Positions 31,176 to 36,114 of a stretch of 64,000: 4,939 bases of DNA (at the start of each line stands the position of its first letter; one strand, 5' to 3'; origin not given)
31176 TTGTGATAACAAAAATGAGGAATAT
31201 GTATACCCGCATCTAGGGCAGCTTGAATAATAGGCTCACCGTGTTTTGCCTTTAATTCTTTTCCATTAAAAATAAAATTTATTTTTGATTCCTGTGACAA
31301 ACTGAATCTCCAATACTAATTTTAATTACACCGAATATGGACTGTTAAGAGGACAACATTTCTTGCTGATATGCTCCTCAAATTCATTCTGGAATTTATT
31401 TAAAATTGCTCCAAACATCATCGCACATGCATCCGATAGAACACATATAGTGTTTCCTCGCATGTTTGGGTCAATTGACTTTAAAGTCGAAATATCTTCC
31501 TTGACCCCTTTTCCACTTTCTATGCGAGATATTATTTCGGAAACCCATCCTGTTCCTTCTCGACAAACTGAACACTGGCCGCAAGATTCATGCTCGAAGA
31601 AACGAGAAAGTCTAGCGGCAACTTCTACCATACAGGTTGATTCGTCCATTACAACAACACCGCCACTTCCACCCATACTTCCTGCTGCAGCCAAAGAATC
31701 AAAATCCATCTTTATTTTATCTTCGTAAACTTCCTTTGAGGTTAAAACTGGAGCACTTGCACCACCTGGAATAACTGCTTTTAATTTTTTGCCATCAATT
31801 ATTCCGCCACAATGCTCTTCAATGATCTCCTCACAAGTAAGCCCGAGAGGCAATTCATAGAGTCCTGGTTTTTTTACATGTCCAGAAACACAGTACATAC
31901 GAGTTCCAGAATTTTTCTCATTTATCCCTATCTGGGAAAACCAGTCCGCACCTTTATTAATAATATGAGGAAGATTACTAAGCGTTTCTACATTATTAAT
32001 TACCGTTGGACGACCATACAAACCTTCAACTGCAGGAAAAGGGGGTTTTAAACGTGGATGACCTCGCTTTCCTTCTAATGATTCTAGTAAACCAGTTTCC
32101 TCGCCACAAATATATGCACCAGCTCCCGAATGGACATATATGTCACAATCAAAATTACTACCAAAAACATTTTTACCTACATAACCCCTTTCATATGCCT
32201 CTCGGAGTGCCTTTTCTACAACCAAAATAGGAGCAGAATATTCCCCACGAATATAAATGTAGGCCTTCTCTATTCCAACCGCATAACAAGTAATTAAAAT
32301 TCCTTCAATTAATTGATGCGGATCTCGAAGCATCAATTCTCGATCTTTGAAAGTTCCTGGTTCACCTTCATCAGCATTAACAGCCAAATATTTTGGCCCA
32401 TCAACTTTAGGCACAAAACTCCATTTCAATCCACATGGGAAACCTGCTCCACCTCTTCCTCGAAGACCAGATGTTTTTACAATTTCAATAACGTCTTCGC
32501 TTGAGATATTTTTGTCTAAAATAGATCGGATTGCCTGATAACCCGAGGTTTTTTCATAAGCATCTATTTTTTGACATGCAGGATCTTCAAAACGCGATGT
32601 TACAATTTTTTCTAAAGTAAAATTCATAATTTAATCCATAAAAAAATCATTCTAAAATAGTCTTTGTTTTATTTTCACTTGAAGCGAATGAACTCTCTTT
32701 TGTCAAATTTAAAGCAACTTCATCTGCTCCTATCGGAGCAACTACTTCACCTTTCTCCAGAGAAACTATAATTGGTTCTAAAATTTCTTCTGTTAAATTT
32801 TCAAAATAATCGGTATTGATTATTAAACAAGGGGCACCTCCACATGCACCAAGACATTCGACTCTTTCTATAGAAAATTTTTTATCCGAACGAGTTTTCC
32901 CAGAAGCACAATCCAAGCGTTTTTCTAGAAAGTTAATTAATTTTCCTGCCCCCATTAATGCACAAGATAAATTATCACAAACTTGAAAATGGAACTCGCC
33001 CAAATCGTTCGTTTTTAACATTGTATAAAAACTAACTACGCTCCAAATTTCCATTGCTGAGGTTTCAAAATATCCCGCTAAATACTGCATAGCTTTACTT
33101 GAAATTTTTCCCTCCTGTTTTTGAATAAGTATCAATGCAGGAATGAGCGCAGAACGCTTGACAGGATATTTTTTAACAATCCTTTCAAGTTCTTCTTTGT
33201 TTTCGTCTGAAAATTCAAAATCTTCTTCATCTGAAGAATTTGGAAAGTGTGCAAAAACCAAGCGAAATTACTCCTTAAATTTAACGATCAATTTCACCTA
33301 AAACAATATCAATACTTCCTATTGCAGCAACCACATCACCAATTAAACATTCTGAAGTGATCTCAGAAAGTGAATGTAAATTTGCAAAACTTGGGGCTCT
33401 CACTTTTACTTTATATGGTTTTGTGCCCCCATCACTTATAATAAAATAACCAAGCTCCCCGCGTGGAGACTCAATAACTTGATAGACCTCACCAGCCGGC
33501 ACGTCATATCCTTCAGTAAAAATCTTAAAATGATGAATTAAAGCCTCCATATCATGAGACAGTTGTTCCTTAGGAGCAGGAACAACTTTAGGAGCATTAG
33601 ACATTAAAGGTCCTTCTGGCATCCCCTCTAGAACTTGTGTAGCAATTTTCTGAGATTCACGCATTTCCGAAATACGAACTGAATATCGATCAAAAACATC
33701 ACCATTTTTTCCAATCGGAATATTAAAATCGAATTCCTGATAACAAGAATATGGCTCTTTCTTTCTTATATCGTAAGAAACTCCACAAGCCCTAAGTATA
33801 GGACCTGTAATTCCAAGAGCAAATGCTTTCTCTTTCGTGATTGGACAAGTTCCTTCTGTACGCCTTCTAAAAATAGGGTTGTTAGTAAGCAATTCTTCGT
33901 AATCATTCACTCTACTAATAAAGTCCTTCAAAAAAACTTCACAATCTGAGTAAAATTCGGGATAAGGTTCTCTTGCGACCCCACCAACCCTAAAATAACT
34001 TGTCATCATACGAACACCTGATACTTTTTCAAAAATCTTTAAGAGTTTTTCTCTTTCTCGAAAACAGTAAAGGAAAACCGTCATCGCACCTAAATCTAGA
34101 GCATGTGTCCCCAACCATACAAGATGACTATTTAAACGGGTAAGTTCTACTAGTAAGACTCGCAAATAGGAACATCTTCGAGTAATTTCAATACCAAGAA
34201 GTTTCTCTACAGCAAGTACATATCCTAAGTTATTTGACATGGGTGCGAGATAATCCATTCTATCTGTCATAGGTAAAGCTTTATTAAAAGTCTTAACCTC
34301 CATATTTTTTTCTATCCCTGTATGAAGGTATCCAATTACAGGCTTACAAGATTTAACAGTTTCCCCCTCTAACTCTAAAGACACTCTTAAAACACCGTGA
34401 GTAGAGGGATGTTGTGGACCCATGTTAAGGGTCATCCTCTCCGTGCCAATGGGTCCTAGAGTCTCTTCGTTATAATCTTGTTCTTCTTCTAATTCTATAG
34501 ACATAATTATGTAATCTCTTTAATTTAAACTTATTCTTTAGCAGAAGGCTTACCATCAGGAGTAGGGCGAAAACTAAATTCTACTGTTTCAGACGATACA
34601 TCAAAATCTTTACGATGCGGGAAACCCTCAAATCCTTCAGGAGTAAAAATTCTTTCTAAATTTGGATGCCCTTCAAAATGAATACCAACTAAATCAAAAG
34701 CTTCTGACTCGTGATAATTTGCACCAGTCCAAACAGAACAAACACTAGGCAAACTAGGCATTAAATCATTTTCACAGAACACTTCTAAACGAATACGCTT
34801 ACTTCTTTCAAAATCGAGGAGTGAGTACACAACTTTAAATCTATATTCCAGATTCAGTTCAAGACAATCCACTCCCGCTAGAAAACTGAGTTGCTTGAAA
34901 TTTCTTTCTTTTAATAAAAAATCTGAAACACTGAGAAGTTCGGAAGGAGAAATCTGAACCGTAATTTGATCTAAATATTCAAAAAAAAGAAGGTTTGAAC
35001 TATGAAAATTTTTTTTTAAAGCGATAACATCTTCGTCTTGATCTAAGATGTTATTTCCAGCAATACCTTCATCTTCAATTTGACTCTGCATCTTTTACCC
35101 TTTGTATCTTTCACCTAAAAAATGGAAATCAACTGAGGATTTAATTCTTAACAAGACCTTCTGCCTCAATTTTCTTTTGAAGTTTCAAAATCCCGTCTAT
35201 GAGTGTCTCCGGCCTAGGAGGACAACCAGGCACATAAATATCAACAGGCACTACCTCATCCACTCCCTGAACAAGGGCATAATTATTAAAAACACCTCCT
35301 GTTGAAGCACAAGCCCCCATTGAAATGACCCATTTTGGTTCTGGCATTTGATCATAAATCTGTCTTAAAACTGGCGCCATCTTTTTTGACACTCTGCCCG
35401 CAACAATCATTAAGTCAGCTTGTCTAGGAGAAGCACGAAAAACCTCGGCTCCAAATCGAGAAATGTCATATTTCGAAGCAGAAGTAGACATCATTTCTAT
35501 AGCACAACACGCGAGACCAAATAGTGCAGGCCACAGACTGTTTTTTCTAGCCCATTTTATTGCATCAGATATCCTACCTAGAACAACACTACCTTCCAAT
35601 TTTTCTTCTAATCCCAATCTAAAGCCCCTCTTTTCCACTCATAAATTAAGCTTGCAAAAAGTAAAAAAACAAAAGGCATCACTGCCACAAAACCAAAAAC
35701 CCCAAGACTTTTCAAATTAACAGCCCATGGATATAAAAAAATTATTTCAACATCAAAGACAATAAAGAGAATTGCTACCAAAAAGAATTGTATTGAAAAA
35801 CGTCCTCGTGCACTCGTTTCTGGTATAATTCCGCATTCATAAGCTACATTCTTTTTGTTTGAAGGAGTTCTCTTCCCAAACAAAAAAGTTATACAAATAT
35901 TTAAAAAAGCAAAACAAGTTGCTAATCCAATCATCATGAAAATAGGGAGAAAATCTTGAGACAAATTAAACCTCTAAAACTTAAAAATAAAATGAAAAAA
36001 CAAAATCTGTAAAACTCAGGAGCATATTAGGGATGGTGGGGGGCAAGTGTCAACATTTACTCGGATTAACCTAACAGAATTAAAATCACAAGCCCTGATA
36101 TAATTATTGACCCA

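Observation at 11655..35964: Two respiratory complex I operons in direct tandem (14-subunit followed by a 10-subunit copy)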

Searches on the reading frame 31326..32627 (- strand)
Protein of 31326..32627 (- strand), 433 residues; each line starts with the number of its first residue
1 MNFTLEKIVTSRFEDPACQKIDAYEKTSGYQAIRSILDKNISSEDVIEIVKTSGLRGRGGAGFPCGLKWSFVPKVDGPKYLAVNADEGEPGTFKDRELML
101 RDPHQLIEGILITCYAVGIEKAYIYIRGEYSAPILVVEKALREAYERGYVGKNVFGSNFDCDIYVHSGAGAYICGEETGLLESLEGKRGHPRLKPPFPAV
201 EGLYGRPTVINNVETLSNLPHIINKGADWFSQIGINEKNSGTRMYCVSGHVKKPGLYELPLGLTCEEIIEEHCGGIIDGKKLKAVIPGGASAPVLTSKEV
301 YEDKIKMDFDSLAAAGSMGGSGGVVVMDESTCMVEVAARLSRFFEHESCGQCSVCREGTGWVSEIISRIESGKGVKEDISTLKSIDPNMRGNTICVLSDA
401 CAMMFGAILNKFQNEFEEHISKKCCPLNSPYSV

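Call 3: search_protein_families(library=ncbifam, proteins=[window:31326-32627:-], max_evalue=0.00001)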
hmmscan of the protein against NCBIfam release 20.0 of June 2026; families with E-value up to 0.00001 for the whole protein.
window:31326-32627:- (433 aa): 6 families
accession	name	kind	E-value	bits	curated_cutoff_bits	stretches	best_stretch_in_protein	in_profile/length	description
TIGR01959.1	nuoF_fam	equivalog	7.8e-182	604.2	558.65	1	10-420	3-410/410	NADH-quinone oxidoreductase subunit NuoF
NF010120.0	PRK13596.1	equivalog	1.2e-153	511.7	389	1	19-423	18-420/433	NADH-quinone oxidoreductase subunit NuoF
NF008436.0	PRK11278.1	equivalog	2.9e-123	412.1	749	1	18-424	24-430/448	NADH-quinone oxidoreductase subunit NuoF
TIGR01945.1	rnfC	subfamily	5.8e-15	54.8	245.95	1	37-142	114-219/435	RnfABCDGE type electron transport complex subunit C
TIGR04481.1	PR_assoc_PrdC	equivalog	8.8e-12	44.5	490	1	41-289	70-282/425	proline reductase-associated electron transfer protein PrdC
NF003454.1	PRK05035.1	equivalog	1.3e-10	40.4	345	1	39-143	119-221/556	electron transport complex subunit RsxC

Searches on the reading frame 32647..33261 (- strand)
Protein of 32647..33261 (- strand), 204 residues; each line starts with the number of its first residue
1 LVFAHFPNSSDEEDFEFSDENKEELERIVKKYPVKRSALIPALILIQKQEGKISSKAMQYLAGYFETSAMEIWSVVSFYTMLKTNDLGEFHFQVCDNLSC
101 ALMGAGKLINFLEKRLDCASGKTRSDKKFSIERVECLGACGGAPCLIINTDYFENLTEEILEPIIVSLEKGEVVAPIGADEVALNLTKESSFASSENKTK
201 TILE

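Call 3: search_protein_families(library=ncbifam, proteins=[window:32647-33261:-], max_evalue=0.00001)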
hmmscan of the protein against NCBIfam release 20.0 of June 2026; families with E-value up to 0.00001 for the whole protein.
window:32647-33261:- (204 aa): 9 families
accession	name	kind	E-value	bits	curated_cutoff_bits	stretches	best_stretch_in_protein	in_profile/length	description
NF005725.0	PRK07539.1-5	equivalog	5.3e-47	159.7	220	1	9-170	9-173/174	NADH-quinone oxidoreductase subunit NuoE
TIGR01958.1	nuoE_fam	subfamily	3.3e-45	153.8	142.4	1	25-168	2-147/148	NADH-quinone oxidoreductase subunit NuoE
NF005721.0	PRK07539.1-1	equivalog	1.9e-40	139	308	1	17-177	26-186/292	NADH-quinone oxidoreductase subunit NuoE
NF005724.0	PRK07539.1-4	equivalog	5.8e-38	131.1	280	1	11-176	12-180/240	NADH-quinone oxidoreductase subunit NuoE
NF009040.0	PRK12373.1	equivalog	5.4e-36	125.1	514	1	13-175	11-176/400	NADH-quinone oxidoreductase subunit E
NF005723.0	PRK07539.1-3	equivalog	2.4e-32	112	226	1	17-168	2-156/158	NADH-quinone oxidoreductase subunit NuoE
NF005722.0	PRK07539.1-2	equivalog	5.1e-32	111.1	141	1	14-165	2-153/157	NADH-quinone oxidoreductase subunit NuoE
NF004638.0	PRK05988.1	equivalog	8.4e-25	87.4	198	1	19-167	8-156/159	formate dehydrogenase subunit gamma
NF005747.0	PRK07571.1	equivalog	1.6e-23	83.2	224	1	11-162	11-162/173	bidirectional hydrogenase complex protein HoxE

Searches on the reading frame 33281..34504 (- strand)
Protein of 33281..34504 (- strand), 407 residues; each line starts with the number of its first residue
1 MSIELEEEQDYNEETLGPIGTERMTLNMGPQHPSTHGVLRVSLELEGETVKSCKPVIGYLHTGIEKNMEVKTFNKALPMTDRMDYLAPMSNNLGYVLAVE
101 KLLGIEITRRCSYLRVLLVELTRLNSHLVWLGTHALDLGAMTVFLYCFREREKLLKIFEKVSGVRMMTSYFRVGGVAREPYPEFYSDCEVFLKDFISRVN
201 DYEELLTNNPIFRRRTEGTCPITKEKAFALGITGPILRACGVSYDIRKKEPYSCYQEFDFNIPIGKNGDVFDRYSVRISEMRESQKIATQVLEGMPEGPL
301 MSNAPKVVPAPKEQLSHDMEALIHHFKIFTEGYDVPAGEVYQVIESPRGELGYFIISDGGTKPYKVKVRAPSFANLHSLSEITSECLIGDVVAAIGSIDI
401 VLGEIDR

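Call 3: search_protein_families(library=ncbifam, proteins=[window:33281-34504:-], max_evalue=0.00001)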
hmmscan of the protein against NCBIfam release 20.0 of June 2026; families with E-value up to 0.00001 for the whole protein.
window:33281-34504:- (407 aa): 7 families
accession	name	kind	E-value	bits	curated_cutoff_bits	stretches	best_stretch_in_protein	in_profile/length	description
TIGR01962.1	NuoD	equivalog_domain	7e-166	551.8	459.35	1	22-407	1-386/386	NADH dehydrogenase (quinone) subunit D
NF004739.1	PRK06075.1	equivalog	4.9e-164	545.7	360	1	24-407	1-384/384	NADH-quinone oxidoreductase subunit D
NF008974.0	PRK12322.1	equivalog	3e-137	457.5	522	2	19-321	2-305/366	NADH-quinone oxidoreductase subunit D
NF009808.0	PRK13292.1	equivalog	3.5e-135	451.8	1156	1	18-407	402-791/791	NADH-quinone oxidoreductase subunit B/C/D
NF008728.0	PRK11742.1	equivalog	3.6e-126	421.9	840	1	21-407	212-598/598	NADH-quinone oxidoreductase subunit C/D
NF005649.0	PRK07415.1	equivalog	5.1e-116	388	583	1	21-407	8-394/394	NAD(P)H-quinone oxidoreductase subunit H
NF040602.1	F420_dehyd_FpoD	exception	3.5e-105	352.1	600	1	20-407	4-372/372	F420H2 dehydrogenase subunit FpoD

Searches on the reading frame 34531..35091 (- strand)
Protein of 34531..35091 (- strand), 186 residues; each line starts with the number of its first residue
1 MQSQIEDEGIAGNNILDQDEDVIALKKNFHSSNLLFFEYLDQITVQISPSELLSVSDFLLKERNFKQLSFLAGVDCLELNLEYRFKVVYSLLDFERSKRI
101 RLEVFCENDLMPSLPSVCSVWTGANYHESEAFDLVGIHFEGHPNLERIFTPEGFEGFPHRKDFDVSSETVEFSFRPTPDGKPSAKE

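Call 3: search_protein_families(library=ncbifam, proteins=[window:34531-35091:-], max_evalue=0.00001)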
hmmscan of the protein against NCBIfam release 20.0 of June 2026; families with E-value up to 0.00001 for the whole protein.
window:34531-35091:- (186 aa): 17 families
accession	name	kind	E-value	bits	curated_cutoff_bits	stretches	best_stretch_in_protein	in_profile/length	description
TIGR01961.1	NuoC_fam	subfamily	5e-34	117.4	122.45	1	44-166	2-121/122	NADH (or F420H2) dehydrogenase, subunit C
NF004730.0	PRK06074.1-1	equivalog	4.2e-32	111.6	193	1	25-176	12-168/200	NADH-quinone oxidoreductase subunit C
NF004733.0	PRK06074.1-5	equivalog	2.5e-28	99.1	225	1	40-166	28-152/203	NADH-quinone oxidoreductase subunit C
NF004732.0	PRK06074.1-4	equivalog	3e-25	89.4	376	1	83-167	115-199/250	NADH-quinone oxidoreductase subunit C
NF004737.0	PRK06074.2-4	equivalog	3.2e-25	88.8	144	1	51-169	22-130/150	NADH-quinone oxidoreductase subunit C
NF005856.0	PRK07785.1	equivalog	4.3e-25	89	224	1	40-173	99-232/246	NADH-quinone oxidoreductase subunit C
NF009808.0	PRK13292.1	equivalog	3.6e-23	81.3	1156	1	37-166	243-376/791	NADH-quinone oxidoreductase subunit B/C/D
NF009141.0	PRK12494.1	equivalog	1.3e-22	80.5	175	1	40-163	41-163/175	NAD(P)H-quinone oxidoreductase subunit J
NF006304.0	PRK08491.1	equivalog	7.3e-22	78.2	228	1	39-164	55-175/263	NADH-quinone oxidoreductase subunit C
NF005832.0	PRK07735.1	equivalog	6.3e-21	75.1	431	1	44-164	308-424/430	NADH-quinone oxidoreductase subunit C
NF008728.0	PRK11742.1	equivalog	1.1e-20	73.6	840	1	20-167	22-176/598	NADH-quinone oxidoreductase subunit C/D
NF004734.0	PRK06074.2-1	equivalog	4e-17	62.7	169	1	40-170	25-156/164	NADH-quinone oxidoreductase subunit C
NF004731.0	PRK06074.1-3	equivalog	1.4e-15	57.7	303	1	41-167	25-149/207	NADH-quinone oxidoreductase subunit C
NF040611.1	F420_dehyd_FpoC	exception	1.2e-14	54.5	220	1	42-164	28-147/158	F420H2 dehydrogenase subunit FpoC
NF004735.0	PRK06074.2-2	equivalog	1.5e-13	51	176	1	43-164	29-147/158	NADH-quinone oxidoreductase subunit C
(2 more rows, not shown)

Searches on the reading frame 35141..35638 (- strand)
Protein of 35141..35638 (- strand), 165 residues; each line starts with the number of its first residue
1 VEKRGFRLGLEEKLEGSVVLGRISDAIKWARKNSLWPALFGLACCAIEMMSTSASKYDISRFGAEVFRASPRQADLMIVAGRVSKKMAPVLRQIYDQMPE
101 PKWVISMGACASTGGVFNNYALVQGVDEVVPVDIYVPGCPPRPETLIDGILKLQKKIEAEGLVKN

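Call 3: search_protein_families(library=ncbifam, proteins=[window:35141-35638:-], max_evalue=0.00001)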
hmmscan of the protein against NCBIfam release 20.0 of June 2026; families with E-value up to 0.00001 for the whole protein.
window:35141-35638:- (165 aa): 12 families
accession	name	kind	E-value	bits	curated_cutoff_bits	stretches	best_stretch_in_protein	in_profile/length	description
NF005012.1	PRK06411.1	subfamily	1.4e-76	255.6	116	1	11-161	12-162/166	NADH-quinone oxidoreductase subunit NuoB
NF011390.0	PRK14815.1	equivalog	3.1e-74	248.2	281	1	11-162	11-162/183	NADH dehydrogenase subunit B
TIGR01957.1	nuoB_fam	subfamily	1.3e-73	245.6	142.7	1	18-159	2-144/145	NADH-quinone oxidoreductase subunit B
NF009808.0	PRK13292.1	equivalog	8e-70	235.6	1156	1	13-160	5-152/791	NADH-quinone oxidoreductase subunit B/C/D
NF011394.0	PRK14819.1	equivalog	5.2e-68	229.4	312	1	17-162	15-161/264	NADH-quinone oxidoreductase subunit B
NF011389.0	PRK14814.1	equivalog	7.1e-65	218.3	285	1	16-162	16-162/186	NADH dehydrogenase subunit B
NF011395.0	PRK14820.1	equivalog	4.6e-64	215.5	263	1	21-162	21-162/180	NADH-quinone oxidoreductase subunit B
NF011391.0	PRK14816.1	equivalog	8.3e-60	201.7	283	1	17-161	36-181/196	NADH-quinone oxidoreductase subunit B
NF011392.0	PRK14817.1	equivalog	1.3e-59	201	271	1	20-159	23-162/182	NADH-quinone oxidoreductase subunit B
NF011388.0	PRK14813.1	equivalog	2.8e-58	196.9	294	1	16-162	11-158/189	NADH dehydrogenase subunit B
NF011393.0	PRK14818.1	equivalog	6.1e-58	195.2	255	1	22-161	20-159/173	NADH dehydrogenase subunit B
TIGR03294.1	FrhG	equivalog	1e-07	32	245.5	1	73-152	50-139/228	coenzyme F420 hydrogenase subunit gamma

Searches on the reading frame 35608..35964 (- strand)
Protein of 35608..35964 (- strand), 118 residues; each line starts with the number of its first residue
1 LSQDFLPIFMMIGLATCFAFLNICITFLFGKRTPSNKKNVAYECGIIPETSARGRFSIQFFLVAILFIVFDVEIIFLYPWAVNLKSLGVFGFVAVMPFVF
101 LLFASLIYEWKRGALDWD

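Call 3: search_protein_families(library=ncbifam, proteins=[window:35608-35964:-], max_evalue=0.00001)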
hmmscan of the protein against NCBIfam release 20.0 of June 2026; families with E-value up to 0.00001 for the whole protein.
window:35608-35964:- (118 aa): 4 families
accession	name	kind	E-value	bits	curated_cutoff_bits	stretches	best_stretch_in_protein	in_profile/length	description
NF005922.0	PRK07928.1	equivalog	1.8e-35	122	155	1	4-118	3-119/119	NADH-quinone oxidoreductase subunit A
NF006303.0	PRK08489.1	equivalog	1.1e-28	100.4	145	1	2-118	7-126/129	NAD(P)H-quinone oxidoreductase subunit 3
NF005839.0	PRK07756.1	equivalog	9.9e-27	93.6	163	1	7-117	13-121/122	NADH-quinone oxidoreductase subunit A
NF005022.0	PRK06432.1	equivalog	9.5e-13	48.4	164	1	40-117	72-149/151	NADH dehydrogenase subunit A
